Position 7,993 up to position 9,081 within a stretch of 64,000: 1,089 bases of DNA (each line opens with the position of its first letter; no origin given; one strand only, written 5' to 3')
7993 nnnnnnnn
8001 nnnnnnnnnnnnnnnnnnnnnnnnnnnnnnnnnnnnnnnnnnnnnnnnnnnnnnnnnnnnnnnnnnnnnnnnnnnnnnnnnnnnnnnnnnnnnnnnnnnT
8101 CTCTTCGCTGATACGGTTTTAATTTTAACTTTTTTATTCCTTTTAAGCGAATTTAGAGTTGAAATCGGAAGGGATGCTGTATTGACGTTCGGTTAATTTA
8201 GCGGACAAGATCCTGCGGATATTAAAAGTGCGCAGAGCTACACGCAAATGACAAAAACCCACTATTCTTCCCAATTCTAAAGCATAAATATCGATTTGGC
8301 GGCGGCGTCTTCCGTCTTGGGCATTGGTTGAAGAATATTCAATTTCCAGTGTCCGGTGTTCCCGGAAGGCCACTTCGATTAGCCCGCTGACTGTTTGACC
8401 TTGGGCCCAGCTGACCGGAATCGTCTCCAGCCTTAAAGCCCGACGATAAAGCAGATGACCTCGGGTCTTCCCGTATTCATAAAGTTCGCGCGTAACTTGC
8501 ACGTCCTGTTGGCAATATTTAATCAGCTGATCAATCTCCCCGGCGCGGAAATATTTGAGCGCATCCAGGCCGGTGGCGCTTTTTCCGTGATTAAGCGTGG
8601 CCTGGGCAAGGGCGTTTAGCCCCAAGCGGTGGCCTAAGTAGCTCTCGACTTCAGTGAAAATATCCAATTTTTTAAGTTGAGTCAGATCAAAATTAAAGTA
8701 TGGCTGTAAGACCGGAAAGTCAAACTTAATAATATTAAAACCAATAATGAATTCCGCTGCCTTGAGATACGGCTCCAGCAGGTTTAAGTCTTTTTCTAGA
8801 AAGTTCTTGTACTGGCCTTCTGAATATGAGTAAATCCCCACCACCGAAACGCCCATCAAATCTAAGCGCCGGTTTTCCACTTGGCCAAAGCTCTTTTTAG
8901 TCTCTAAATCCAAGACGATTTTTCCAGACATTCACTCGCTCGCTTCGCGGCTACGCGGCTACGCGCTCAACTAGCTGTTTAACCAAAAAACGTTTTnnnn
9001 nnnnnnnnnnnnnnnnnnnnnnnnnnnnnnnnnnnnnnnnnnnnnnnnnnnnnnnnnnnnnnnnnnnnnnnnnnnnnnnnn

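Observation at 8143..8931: Fusion of a PolB-exo/YprB-type 3'-5' exonuclease to a WYL ligand-sensing domain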

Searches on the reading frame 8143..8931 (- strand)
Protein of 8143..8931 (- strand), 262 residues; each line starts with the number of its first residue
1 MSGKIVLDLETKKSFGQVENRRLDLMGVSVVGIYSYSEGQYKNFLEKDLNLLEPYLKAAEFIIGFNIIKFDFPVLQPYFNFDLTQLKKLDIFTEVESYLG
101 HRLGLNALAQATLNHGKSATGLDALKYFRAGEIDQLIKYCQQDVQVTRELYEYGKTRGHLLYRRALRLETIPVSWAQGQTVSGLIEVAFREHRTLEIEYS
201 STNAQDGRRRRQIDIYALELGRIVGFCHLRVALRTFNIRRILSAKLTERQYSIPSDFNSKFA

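Call 3: search_protein_families(library=pfam, proteins=[window:8143-8931:-], max_evalue=1)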
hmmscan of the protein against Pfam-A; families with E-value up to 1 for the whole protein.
window:8143-8931:- (262 aa): 6 families
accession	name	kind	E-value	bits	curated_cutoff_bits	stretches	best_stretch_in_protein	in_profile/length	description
PF13280.12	WYL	-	1.1e-06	28.9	21.8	1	185-245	6-69/70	WYL domain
PF13482.12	RNase_H_2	-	1.1e-05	25.9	22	1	30-153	19-163/165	RNase_H superfamily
PF01612.26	DNA_pol_A_exo1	-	6.5e-05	23.2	23.6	1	49-152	65-166/173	3'-5' exonuclease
PF10108.15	DNA_pol_B_exo2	-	0.00087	19.5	24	1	89-151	106-170/213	Predicted 3'-5' exonuclease related to the exonuclease domain of PolB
PF03104.25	DNA_pol_B_exo1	-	0.059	13.2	23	1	59-76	159-176/242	DNA polymerase family B, exonuclease domain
PF21014.2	Slowpoke_C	-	0.09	13.3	24.2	0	3-38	52-87/121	Ca2+-activated K+ channel Slowpoke, TrkA_C like domain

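Call 4: search_protein_families(library=ncbifam, proteins=[window:8143-8931:-], max_evalue=1)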
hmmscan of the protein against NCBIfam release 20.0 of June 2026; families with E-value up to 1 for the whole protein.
window:8143-8931:- (262 aa): 1 family
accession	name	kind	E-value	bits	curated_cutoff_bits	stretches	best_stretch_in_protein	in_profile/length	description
NF005570.0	PRK07247.1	equivalog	0.13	12.1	226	1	60-95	85-119/195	3'-5' exonuclease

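Call 5: find_homologous_proteins(query=window:8143-8931:-)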
Query window:8143-8931:- (262 aa): 689 proteins with E <= 0.001 among 1849 candidates; the best 120 are listed.
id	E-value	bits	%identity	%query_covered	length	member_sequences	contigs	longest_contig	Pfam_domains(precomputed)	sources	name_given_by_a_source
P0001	4.7e-169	578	100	100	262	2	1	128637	PF13482.13,PF13280.13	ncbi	ncbi:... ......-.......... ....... [Candidatus Omnitrophota bacterium]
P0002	1.3e-109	383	68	98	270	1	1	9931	PF13482.13,PF13280.13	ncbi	-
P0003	4.7e-105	368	65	97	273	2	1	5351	PF13482.13,PF13280.13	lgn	-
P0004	1.7e-103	363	64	97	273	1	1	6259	PF13482.13,PF13280.13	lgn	-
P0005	2.8e-102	359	64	98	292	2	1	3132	PF13482.13,PF13280.13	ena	-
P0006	4.1e-102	359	66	98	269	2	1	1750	PF13482.13,PF13280.13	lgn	-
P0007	6.2e-102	358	62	99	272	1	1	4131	PF13482.13,PF13280.13,PF10108.16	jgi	jgi:DEAD/DEAH box helicase domain-containing protein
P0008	4.0e-101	356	63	98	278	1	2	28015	PF13482.13,PF13280.13,PF10108.16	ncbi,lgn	-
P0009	2.3e-100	353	63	98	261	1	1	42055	PF13482.13,PF13280.13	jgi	jgi:DEAD/DEAH box helicase domain-containing protein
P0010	3.7e-100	352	64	98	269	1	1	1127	PF13280.13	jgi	-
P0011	2.2e-99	350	64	98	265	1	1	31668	PF13482.13,PF13280.13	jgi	jgi:DEAD/DEAH box helicase domain-containing protein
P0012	2.4e-99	350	64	97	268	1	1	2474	PF13482.13,PF13280.13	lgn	-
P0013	5.0e-99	349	63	98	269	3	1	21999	PF13482.13,PF13280.13,PF10108.16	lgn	-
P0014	6.5e-99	348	63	98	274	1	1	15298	PF13280.13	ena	-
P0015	1.4e-98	347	63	98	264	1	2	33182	PF13482.13,PF13280.13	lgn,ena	-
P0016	2.2e-97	343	61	98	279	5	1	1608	PF13482.13,PF13280.13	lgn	-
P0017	4.2e-97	342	62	98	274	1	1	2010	PF13482.13,PF13280.13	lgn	-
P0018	4.4e-97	342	60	98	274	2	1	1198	PF13482.13,PF13280.13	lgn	-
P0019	8.0e-97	341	61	97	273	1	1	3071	PF13482.13,PF13280.13,PF10108.16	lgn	-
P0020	2.2e-96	340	62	96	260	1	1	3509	PF13280.13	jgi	-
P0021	2.6e-96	340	61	97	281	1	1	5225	PF13482.13,PF13280.13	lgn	-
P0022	2.2e-94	333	59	100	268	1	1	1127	PF13482.13,PF13280.13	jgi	-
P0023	2.6e-94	333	60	97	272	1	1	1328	PF13482.13,PF13280.13,PF10108.16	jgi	jgi:hypothetical protein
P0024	1.9e-93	330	60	97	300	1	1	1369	PF13482.13,PF13280.13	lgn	-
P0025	1.9e-93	330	59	97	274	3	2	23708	PF13482.13,PF13280.13,PF10108.16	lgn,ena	-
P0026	3.0e-93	330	59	97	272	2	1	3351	PF13482.13,PF13280.13,PF10108.16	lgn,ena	-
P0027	5.9e-93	329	58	99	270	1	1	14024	PF01612.27,PF13482.13,PF13280.13,PF10108.16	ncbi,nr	ncbi:MAG: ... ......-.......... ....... [Candidatus Omnitrophica bacterium]|nr:WYL domain-containing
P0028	1.9e-92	327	60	97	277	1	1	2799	PF13482.13,PF13280.13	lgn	-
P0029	5.8e-92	326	58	97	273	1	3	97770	PF13482.13,PF13280.13,PF10108.16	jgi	-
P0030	1.1e-91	325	59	97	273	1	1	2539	PF13482.13,PF13280.13,PF10108.16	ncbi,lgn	-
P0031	2.8e-91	323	59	97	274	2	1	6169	PF13482.13,PF13280.13,PF10108.16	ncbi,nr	ncbi:MAG: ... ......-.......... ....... [Dehalococcoidia bacterium]|nr:MAG: WYL domain-containing pr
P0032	1.5e-90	321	57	97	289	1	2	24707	PF13482.13,PF13280.13,PF10108.16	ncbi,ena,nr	ncbi:MAG: ribonuclease H-like domain-containing protein [Candidatus Omnitrophica bacterium]|nr:ribon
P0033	2.1e-90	320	58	97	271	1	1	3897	PF13482.13,PF13280.13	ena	-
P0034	8.4e-90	318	55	97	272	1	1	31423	PF13482.13,PF13280.13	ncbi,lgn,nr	ncbi:MAG: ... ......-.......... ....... [Candidatus Omnitrophica bacterium]|nr:WYL domain-containing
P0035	1.2e-89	318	58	97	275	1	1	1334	PF13482.13,PF13280.13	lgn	-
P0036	5.2e-88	313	56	98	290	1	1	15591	PF13482.13,PF13280.13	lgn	-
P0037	3.6e-85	303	55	98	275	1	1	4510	PF13482.13,PF13280.13,PF10108.16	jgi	jgi:hypothetical protein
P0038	1.8e-84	301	53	97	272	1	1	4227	PF13482.13,PF13280.13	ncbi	-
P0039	1.4e-80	288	53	98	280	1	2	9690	PF01612.27,PF13482.13,PF13280.13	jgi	jgi:DEAD/DEAH box helicase domain-containing protein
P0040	1.0e-72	262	51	99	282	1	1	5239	PF13482.13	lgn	-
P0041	1.8e-69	252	49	98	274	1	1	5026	PF13482.13,PF13280.13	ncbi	-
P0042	2.2e-68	248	46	98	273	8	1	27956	PF13482.13,PF13280.13,PF10108.16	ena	-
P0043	4.9e-68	247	49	95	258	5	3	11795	PF13482.13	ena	-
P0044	6.4e-68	247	48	98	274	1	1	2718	PF13482.13,PF13280.13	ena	-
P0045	6.7e-68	247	48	98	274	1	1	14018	PF13482.13,PF13280.13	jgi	jgi:DEAD/DEAH box helicase domain-containing protein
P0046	1.7e-67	245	45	98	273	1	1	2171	PF13482.13,PF13280.13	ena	-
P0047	1.8e-67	245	45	97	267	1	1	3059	PF13482.13,PF13280.13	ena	-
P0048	2.2e-67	245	49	95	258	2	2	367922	PF13482.13,PF13280.13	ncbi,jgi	ncbi:MAG: ribonuclease H-like domain-containing protein [Patescibacteria group bacterium]|jgi:DEAD/D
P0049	2.3e-67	245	47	98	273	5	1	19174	PF13482.13,PF13280.13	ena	-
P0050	2.8e-67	245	49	95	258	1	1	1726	PF13482.13,PF13280.13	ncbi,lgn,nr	ncbi:MAG: ribonuclease H-like domain-containing protein [Candidatus Komeilibacteria bacterium]|nr:ri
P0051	4.5e-67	244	49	95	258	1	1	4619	PF13482.13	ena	-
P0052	6.1e-67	244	46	98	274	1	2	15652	PF13482.13,PF13280.13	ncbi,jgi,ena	-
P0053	9.0e-67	243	47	98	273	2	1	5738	PF13482.13,PF13280.13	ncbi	-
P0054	9.1e-67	243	45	98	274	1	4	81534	PF13482.13,PF13280.13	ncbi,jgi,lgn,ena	-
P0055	1.1e-66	243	64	68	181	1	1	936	PF13482.13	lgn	-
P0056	1.1e-66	243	47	98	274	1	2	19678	PF13482.13,PF13280.13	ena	-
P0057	1.5e-66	242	46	98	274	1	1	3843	PF13482.13,PF13280.13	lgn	-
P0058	1.8e-66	242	45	98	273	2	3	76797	PF13482.13,PF13280.13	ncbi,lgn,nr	ncbi:MAG: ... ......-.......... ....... [Candidatus Omnitrophica bacterium]|nr:WYL domain-containing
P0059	2.2e-66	242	46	98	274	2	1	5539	PF13482.13,PF13280.13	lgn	-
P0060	2.6e-66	242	47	98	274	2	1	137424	PF13482.13,PF13280.13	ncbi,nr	ncbi:MAG: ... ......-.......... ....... [Candidatus Omnitrophica bacterium]|nr:WYL domain-containing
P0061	2.8e-66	241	45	98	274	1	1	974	PF13482.13,PF13280.13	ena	-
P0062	3.1e-66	241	63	68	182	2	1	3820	PF13482.13,PF10108.16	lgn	-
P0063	3.8e-66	241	47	98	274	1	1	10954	PF13482.13,PF13280.13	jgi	jgi:hypothetical protein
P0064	5.6e-66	240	46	99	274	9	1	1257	PF13482.13,PF13280.13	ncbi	-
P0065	5.8e-66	240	48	95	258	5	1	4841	PF13482.13,PF13280.13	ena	-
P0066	7.3e-66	240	46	98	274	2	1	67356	PF13482.13,PF13280.13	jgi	jgi:DEAD/DEAH box helicase domain-containing protein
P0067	7.6e-66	240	46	98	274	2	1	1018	PF13482.13,PF13280.13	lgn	-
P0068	8.2e-66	240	45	98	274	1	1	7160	PF13482.13,PF13280.13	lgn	-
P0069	8.3e-66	240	46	98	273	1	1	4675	PF13482.13,PF13280.13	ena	-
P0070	8.4e-66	240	46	98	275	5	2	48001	PF13482.13,PF13280.13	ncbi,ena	-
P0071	8.7e-66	240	46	98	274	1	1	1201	PF13482.13,PF13280.13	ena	-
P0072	9.6e-66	240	44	98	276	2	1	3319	PF13482.13,PF13280.13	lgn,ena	-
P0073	1.1e-65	239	47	98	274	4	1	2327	PF13482.13,PF13280.13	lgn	-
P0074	1.2e-65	239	46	98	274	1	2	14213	PF13482.13,PF13280.13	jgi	jgi:DEAD/DEAH box helicase domain-containing protein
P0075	1.2e-65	239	46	98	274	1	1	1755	PF13482.13,PF13280.13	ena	-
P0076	1.2e-65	239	46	98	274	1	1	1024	PF13482.13,PF13280.13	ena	-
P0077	1.3e-65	239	48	98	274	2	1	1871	PF13482.13,PF13280.13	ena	-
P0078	1.4e-65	239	48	95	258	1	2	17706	PF13482.13,PF13280.13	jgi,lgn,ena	-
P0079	1.5e-65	239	46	98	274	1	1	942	PF13482.13,PF13280.13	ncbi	-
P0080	1.5e-65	239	46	98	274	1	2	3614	PF13482.13,PF13280.13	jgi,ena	-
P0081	1.8e-65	239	46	99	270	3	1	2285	PF13482.13,PF13280.13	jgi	-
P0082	2.0e-65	239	46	98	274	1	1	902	PF13482.13,PF13280.13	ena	-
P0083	2.1e-65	239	46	98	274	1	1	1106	PF13482.13,PF13280.13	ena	-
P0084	2.1e-65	239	46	98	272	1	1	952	PF13482.13,PF13280.13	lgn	-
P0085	2.2e-65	238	49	97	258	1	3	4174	PF13482.13,PF13280.13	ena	-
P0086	3.2e-65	238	46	98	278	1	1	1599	PF13482.13,PF13280.13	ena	-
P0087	4.6e-65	237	46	97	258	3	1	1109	PF13482.13,PF13280.13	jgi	-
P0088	4.7e-65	237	46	98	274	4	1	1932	PF13482.13,PF13280.13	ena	-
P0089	5.2e-65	237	47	98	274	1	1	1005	PF13482.13,PF13280.13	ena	-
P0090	5.2e-65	237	45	98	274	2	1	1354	PF13482.13,PF13280.13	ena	-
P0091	5.9e-65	237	47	98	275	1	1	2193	PF13482.13,PF13280.13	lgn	-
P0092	7.8e-65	237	46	98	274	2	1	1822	PF13482.13,PF13280.13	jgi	jgi:DEAD/DEAH box helicase domain-containing protein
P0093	8.2e-65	237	46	98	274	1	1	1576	PF13482.13,PF13280.13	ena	-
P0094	8.5e-65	237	49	94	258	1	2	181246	PF13482.13,PF13280.13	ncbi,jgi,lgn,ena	-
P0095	8.6e-65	237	46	98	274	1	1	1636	PF13482.13,PF13280.13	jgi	-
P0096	1.0e-64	236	45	98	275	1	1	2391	PF13482.13,PF13280.13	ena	-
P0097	1.7e-64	236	44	98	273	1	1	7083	PF13482.13,PF13280.13,PF10108.16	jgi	jgi:DEAD/DEAH box helicase domain-containing protein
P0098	1.7e-64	236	45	98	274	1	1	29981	PF13482.13,PF13280.13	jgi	-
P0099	1.7e-64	236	45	98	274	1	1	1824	PF13482.13,PF13280.13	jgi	-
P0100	1.8e-64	236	46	98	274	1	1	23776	PF13482.13,PF13280.13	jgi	jgi:DEAD/DEAH box helicase domain-containing protein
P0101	1.8e-64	235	45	99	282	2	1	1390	PF13482.13,PF13280.13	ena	-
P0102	1.8e-64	235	46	98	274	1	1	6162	PF13482.13,PF13280.13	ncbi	-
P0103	2.0e-64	235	46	98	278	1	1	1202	PF13482.13,PF13280.13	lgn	-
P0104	2.2e-64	235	45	98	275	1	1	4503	PF13482.13,PF13280.13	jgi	jgi:DEAD/DEAH box helicase domain-containing protein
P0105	2.7e-64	235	46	98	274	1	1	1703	PF13482.13,PF13280.13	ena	-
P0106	2.8e-64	235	45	98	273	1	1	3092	PF13482.13,PF13280.13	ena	-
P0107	3.1e-64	235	60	66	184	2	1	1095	PF13482.13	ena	-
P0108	3.5e-64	235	50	94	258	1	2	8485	PF13482.13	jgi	-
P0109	4.0e-64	234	44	97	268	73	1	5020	PF13482.13,PF13280.13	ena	-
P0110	4.0e-64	234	46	98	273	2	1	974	PF13482.13,PF13280.13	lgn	-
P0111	4.8e-64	234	45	98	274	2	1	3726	PF13482.13,PF13280.13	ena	-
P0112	5.0e-64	234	47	95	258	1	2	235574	PF13482.13,PF13280.13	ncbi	-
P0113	5.3e-64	234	45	98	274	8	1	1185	PF13482.13,PF13280.13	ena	-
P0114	5.6e-64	234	46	98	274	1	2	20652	PF13482.13,PF13280.13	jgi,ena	-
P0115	5.7e-64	234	46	98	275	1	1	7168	PF13482.13,PF13280.13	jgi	-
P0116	5.8e-64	234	45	98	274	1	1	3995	PF13482.13,PF13280.13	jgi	jgi:DEAD/DEAH box helicase domain-containing protein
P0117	6.3e-64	234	47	95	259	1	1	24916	PF13482.13,PF13280.13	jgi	jgi:hypothetical protein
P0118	6.3e-64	234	45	98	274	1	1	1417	PF13482.13,PF13280.13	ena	-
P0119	7.1e-64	234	44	98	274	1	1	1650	PF13482.13,PF13280.13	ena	-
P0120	7.2e-64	234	47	95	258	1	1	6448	PF13482.13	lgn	-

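Call 6: search_solved_structures(query=window:8143-8931:-, max_evalue=1, show_alignments=2)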
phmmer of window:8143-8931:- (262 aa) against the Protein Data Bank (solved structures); distinct sequences matched with E-value up to 1: 3.
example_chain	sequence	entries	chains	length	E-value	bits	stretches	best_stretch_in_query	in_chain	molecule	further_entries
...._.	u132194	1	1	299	0.7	12.4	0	181-246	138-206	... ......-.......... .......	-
2l21_A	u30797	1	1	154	0.78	12.2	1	80-153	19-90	Cation-independent mannose-6-phosphate receptor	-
7p5x_AX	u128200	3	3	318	0.79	12.2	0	182-249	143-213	PafC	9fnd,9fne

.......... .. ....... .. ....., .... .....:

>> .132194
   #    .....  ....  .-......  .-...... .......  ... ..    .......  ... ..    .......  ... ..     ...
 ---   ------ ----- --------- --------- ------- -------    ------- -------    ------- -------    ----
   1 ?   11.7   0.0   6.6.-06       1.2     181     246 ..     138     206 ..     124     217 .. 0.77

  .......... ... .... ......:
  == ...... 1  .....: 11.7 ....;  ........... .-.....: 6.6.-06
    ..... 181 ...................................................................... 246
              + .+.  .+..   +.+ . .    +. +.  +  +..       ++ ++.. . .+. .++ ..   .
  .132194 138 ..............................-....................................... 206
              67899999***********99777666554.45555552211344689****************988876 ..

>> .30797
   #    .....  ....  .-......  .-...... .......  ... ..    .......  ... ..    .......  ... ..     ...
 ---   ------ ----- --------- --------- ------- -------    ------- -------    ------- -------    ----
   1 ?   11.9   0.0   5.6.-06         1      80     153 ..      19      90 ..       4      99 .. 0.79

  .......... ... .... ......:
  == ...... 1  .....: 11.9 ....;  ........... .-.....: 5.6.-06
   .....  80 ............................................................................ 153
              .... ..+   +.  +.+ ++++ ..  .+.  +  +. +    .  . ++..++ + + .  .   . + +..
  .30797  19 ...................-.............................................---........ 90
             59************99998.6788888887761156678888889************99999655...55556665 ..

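Call 7: search_protein_families(library=padloc, proteins=[window:8143-8931:-], max_evalue=1)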
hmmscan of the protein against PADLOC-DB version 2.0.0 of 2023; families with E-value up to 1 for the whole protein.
window:8143-8931:- (262 aa): 4 families
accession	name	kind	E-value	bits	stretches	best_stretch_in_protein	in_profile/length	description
PDLC01457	WYL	-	2.3e-09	35.2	1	179-257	124-204/229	"CAS-I,CAS-II,CAS-III,CAS-IV,CAS-V,CAS-VI; associated_signaling"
PDLC01652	WYL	-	1.5e-05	23.3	1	184-257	22-84/162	"CAS-I,CAS-II,CAS-III,CAS-IV,CAS-V,CAS-VI; associated_signaling"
PDLC03787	RTasWYL-YodC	-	9.9e-05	19.6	1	181-247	278-350/354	DRT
PDLC01766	Cas3c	-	0.00022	17.5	1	222-260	182-220/1009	-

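Call 12: find_related_loci(query=window:8143-8931:-, collection=genome_contigs, flank=6000)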
Query window:8143-8931:- (262 aa) in genome_contigs; peptide patterns used: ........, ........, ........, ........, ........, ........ (x = any residue, [..] = any of these).
122 stretches matched a pattern; 1 encode a relative of the query (tblastn E <= 1e-3); 1 distinct loci.
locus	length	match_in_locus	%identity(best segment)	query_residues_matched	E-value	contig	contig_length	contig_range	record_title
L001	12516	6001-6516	39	5-175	2e-30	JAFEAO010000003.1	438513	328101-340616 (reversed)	MAG: Bdellovibrionales bacterium isolate SZAS-1 PROT-KAN-3__3__length-438513, whole genome shotgun sequence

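Call 14: find_encoding_contigs(protein=P0048, flank=6000, max_places=2)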
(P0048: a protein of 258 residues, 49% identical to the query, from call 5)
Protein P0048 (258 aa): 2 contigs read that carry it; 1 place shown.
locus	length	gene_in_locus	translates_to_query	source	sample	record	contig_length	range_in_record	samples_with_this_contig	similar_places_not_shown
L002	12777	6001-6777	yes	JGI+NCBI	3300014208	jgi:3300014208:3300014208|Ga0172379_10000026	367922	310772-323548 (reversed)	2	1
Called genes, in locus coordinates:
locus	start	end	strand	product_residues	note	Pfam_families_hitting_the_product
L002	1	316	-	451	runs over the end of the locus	PF00480:ROK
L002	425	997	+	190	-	PF01997:Translin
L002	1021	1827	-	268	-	PF01978:TrmB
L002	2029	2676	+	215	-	-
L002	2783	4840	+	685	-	PF00580:UvrD-helicase, PF04851:ResIII (faint), PF13245:AAA_19, PF13604:AAA_30 (faint), PF01443:Viral_helicase1 (faint), PF13087:AAA_12 (faint), PF13361:UvrD_C, PF13538:UvrD_C_2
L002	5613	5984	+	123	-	PF01687:Flavokinase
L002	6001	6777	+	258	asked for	PF13482:RNase_H_2, PF13280:WYL (weak)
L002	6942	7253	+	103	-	PF03091:CutA1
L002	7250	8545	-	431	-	PF00464:SHMT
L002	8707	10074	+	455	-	PF02878:PGM_PMM_I, PF02879:PGM_PMM_II, PF02880:PGM_PMM_III, PF00408:PGM_PMM_IV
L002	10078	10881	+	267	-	PF01177:Asp_Glu_race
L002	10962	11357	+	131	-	PF02452:PemK_toxin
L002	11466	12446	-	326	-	PF00579:tRNA-synt_1b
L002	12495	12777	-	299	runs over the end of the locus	PF00892:EamA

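Call 15: find_encoding_contigs(protein=P0060, flank=6000, max_places=2)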
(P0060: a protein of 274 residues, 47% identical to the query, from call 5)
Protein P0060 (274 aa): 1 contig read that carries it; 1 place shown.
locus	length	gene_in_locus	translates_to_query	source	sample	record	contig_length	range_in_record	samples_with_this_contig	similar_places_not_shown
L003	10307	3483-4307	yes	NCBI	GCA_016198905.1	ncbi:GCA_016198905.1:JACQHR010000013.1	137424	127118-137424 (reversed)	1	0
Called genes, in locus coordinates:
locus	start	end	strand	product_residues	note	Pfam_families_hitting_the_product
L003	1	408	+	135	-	?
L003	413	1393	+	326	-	PF01555:N6_N4_Mtase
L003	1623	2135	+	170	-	PF00300:His_Phos_1 (weak)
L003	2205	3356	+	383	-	-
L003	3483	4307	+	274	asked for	PF13482:RNase_H_2 (weak), PF13280:WYL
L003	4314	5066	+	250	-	PF23023:Anti-Pycsar_Apyc1, PF00753:Lactamase_B, PF12706:Lactamase_B_2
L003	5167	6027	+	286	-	PF01435:Peptidase_M48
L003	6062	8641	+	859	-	PF02861:Clp_N, PF23569:NBD_SMAX1, PF00004:AAA, PF17871:AAA_lid_9, PF00004:AAA, PF07724:AAA_2, PF07728:AAA_5, PF10431:ClpB_D2-small, +9 more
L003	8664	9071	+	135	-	PF13584:BatD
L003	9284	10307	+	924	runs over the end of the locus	PF08471:Ribonuc_red_2_N, PF02867:Ribonuc_red_lgC, PF12637:TSCPD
